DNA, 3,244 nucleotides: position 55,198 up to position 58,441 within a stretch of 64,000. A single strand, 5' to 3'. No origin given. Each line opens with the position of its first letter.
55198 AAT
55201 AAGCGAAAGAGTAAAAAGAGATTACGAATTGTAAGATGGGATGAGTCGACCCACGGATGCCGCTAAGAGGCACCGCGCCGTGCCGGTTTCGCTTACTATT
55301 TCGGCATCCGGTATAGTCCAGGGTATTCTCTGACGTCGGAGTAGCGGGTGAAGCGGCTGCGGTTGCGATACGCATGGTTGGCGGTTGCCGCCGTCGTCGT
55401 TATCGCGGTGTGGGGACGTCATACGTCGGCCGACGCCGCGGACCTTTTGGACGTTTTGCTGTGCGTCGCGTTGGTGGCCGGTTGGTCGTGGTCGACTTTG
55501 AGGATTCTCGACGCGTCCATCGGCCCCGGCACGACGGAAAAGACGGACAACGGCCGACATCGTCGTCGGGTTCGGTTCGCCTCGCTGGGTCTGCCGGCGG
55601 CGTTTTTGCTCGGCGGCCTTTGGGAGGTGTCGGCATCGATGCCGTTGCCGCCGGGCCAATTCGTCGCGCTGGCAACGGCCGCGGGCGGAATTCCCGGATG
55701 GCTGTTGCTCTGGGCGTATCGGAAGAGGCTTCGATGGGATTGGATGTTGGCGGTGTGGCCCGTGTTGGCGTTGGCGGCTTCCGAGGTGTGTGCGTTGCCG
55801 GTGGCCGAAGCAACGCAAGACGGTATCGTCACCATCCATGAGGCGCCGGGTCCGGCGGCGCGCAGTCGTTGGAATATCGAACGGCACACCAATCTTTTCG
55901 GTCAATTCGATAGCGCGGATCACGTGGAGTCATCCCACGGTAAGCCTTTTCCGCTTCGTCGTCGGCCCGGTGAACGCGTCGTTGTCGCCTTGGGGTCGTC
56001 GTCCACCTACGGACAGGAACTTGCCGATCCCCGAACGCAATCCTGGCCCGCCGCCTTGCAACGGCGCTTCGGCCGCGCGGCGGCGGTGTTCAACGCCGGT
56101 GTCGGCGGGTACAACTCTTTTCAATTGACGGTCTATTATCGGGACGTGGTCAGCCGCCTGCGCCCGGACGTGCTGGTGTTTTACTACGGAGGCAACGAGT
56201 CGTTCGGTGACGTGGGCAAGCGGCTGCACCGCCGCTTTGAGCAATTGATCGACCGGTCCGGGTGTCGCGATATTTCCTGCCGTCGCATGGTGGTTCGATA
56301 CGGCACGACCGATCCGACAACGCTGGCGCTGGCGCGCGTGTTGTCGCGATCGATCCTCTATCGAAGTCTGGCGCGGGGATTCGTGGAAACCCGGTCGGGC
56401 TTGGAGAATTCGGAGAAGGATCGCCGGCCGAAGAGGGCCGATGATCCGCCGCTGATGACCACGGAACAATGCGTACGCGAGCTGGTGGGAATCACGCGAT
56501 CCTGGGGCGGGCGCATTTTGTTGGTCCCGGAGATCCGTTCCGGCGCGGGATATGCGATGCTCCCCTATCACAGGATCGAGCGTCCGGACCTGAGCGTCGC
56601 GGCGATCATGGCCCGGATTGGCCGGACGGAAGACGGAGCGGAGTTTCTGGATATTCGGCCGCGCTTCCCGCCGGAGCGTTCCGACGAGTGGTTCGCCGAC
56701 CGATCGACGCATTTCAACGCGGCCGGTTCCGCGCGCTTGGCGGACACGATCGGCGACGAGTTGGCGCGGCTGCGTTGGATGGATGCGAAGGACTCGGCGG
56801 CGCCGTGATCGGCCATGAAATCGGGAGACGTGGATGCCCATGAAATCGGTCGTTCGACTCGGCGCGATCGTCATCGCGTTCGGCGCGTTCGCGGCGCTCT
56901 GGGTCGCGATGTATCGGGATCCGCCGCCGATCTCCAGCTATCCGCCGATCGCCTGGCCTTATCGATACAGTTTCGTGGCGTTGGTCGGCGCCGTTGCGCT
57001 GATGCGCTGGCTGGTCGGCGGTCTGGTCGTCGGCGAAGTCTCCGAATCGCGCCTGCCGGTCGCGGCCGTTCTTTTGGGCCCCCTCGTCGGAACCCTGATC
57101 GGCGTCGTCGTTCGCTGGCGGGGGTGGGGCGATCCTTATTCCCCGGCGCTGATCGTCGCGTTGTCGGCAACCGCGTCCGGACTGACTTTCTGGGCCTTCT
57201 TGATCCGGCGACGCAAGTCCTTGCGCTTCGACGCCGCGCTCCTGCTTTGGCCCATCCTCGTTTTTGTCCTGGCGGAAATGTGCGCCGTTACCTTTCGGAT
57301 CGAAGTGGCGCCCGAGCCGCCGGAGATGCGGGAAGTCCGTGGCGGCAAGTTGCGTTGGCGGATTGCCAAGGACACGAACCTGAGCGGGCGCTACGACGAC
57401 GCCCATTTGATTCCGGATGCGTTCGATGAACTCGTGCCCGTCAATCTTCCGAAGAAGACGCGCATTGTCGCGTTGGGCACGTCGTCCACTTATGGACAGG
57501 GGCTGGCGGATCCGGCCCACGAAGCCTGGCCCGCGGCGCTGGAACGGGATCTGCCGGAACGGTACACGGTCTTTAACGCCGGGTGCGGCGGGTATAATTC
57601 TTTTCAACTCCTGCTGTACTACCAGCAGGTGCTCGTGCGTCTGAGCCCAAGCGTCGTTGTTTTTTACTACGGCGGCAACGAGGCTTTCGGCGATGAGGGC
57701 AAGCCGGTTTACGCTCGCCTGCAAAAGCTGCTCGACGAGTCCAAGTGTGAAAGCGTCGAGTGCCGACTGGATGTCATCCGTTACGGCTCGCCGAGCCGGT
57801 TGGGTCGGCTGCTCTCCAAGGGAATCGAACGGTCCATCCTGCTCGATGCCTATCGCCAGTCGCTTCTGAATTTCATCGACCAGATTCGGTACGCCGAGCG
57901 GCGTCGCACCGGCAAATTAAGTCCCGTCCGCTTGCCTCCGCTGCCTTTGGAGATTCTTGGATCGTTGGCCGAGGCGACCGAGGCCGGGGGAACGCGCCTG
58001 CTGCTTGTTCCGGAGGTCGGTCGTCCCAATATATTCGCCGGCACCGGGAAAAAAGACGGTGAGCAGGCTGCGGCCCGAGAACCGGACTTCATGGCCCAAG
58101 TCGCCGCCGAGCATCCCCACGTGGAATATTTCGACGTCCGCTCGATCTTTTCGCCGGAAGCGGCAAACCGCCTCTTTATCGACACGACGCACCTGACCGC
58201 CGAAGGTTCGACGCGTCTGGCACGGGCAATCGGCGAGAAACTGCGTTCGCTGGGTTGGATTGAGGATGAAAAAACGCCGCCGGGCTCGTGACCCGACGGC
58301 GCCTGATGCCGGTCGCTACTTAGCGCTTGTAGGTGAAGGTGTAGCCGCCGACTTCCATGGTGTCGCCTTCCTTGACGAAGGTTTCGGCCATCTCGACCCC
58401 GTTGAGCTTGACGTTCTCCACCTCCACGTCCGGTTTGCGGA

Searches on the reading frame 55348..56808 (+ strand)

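Call 13: search_protein_families(library=pfam, proteins=[window:55348-56808:+], max_evalue=0.001)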
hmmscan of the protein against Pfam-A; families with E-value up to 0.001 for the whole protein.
window:55348-56808:+ (486 aa): 1 family
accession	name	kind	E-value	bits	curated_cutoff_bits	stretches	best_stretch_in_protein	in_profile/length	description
PF13472.12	Lipase_GDSL_2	-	1.9e-15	58.3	32.9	1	214-462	1-177/178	GDSL-like Lipase/Acylhydrolase family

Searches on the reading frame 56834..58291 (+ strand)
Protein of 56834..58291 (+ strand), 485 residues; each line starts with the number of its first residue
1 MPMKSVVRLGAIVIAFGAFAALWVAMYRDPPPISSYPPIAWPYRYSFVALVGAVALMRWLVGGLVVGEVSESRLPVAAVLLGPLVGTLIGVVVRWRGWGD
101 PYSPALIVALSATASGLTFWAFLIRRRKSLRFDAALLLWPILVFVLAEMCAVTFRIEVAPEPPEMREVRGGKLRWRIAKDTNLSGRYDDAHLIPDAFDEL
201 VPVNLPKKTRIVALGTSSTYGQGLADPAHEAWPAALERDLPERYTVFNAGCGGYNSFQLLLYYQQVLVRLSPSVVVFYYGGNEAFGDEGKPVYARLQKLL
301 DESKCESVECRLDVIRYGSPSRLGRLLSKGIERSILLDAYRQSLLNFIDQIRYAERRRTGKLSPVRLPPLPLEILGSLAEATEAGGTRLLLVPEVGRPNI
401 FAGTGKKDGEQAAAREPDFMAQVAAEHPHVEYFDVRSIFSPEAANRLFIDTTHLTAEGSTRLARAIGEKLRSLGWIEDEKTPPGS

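Call 13: search_protein_families(library=pfam, proteins=[window:56834-58291:+], max_evalue=0.001)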
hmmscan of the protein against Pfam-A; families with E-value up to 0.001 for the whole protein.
window:56834-58291:+ (485 aa): 2 families
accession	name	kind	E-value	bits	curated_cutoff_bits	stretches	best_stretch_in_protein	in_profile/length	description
PF13472.12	Lipase_GDSL_2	-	1.3e-15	58.7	32.9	1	213-304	1-97/178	GDSL-like Lipase/Acylhydrolase family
PF00657.28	Lipase_GDSL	-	2.9e-05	24.7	23.6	0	211-300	1-107/208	GDSL-like Lipase/Acylhydrolase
